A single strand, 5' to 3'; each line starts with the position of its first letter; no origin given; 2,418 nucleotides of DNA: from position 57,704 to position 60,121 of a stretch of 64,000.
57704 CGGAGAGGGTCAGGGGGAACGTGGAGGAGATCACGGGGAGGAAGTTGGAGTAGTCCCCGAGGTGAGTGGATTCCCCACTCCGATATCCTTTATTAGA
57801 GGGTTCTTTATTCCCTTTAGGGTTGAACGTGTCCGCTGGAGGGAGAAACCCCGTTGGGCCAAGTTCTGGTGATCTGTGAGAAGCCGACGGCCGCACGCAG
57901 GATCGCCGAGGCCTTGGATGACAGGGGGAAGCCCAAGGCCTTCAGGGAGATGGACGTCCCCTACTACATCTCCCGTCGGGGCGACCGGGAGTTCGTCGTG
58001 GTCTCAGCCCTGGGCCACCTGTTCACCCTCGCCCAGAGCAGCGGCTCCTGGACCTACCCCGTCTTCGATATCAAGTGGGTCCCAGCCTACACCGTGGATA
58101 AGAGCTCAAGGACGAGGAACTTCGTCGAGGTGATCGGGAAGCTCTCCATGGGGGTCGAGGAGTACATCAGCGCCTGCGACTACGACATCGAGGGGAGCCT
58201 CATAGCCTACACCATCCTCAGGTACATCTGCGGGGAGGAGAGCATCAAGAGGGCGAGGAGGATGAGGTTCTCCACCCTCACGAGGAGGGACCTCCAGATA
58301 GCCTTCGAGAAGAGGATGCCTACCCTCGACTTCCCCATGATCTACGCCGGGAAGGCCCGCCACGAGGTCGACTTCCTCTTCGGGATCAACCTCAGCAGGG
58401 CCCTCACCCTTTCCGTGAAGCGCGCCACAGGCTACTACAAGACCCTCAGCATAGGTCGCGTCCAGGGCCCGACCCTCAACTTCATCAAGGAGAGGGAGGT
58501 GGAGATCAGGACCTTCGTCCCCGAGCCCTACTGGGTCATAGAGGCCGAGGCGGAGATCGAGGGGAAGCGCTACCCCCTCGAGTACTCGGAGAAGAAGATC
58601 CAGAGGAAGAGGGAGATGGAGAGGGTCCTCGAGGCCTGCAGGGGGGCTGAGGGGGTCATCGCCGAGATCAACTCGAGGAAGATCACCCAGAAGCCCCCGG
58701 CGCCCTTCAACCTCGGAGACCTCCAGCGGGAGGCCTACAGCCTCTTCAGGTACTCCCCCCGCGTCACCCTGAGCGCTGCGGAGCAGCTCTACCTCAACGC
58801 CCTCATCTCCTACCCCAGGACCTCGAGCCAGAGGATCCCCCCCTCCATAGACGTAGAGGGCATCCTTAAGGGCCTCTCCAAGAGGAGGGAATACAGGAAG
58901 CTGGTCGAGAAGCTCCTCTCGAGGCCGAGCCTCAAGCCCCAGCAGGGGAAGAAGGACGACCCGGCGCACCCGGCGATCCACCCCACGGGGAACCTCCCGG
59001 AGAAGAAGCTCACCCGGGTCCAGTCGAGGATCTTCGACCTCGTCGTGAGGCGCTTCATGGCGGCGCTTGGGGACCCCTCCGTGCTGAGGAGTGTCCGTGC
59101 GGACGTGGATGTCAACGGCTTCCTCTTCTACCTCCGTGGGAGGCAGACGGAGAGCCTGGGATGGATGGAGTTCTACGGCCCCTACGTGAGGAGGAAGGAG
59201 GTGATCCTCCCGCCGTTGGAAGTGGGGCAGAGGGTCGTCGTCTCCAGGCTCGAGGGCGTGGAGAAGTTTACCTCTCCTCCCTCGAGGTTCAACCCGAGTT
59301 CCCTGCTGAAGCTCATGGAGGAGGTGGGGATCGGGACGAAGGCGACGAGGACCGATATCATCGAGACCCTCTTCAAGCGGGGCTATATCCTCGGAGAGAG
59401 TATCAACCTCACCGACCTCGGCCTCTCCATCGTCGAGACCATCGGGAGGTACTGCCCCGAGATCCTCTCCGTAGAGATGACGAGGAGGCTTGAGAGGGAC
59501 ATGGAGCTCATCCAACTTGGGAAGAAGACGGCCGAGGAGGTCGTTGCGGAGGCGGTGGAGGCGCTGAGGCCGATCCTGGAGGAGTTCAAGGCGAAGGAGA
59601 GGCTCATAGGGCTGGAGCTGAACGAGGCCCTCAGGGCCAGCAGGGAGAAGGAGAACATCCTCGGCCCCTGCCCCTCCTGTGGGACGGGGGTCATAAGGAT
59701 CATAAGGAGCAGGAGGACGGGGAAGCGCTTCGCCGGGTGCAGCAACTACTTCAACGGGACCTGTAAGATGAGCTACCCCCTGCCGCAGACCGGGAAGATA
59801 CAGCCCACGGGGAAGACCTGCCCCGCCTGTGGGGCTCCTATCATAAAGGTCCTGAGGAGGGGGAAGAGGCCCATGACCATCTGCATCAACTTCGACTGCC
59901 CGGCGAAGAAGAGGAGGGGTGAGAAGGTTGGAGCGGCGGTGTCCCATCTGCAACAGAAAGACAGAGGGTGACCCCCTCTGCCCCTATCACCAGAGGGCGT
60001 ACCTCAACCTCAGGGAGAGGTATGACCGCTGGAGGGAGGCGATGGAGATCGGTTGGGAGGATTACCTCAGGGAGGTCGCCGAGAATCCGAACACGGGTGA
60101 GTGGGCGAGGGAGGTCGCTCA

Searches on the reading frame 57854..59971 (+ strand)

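Call 41: search_protein_families(library=ncbifam, proteins=[window:57854-59971:+], max_evalue=0.00001)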
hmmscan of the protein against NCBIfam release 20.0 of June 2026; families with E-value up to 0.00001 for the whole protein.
window:57854-59971:+ (705 aa): 12 families
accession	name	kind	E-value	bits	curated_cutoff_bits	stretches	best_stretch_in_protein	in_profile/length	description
TIGR01057.1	topA_arch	equivalog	5.4e-219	728.5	458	1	7-633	1-616/618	DNA topoisomerase I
NF004438.0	PRK05776.1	equivalog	8.4e-211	701.7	793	1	3-661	9-662/677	DNA topoisomerase I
NF005555.0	PRK07220.1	equivalog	1e-145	487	635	1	5-686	3-664/740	DNA topoisomerase I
NF011532.0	PRK14973.1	equivalog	1.8e-112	376.9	930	1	5-677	3-659/936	DNA topoisomerase I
NF005829.0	PRK07726.1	subfamily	9.5e-97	325.2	597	1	5-589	3-607/669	DNA topoisomerase 3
TIGR01056.1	topB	subfamily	1.9e-81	274.6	515.75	1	4-583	3-605/706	DNA topoisomerase III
TIGR01051.1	topA_bact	equivalog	5.2e-70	237.1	456.4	1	44-640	18-628/632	type I DNA topoisomerase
NF006032.0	PRK08173.1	equivalog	2.2e-69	234.1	1058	1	1-613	1-634/863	DNA topoisomerase III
NF006451.0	PRK08780.1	equivalog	3.4e-47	161.4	1265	1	46-577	24-575/824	DNA topoisomerase I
NF011313.0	PRK14724.1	equivalog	7.9e-46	156.3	1088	1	3-617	3-657/988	DNA topoisomerase III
TIGR01054.1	rgy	equivalog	2.5e-42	144.6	471.7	1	83-568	701-1166/1172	reverse gyrase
NF004966.0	PRK06319.1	equivalog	3.2e-40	138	868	1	45-635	23-622/862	DNA topoisomerase I/SWI domain fusion protein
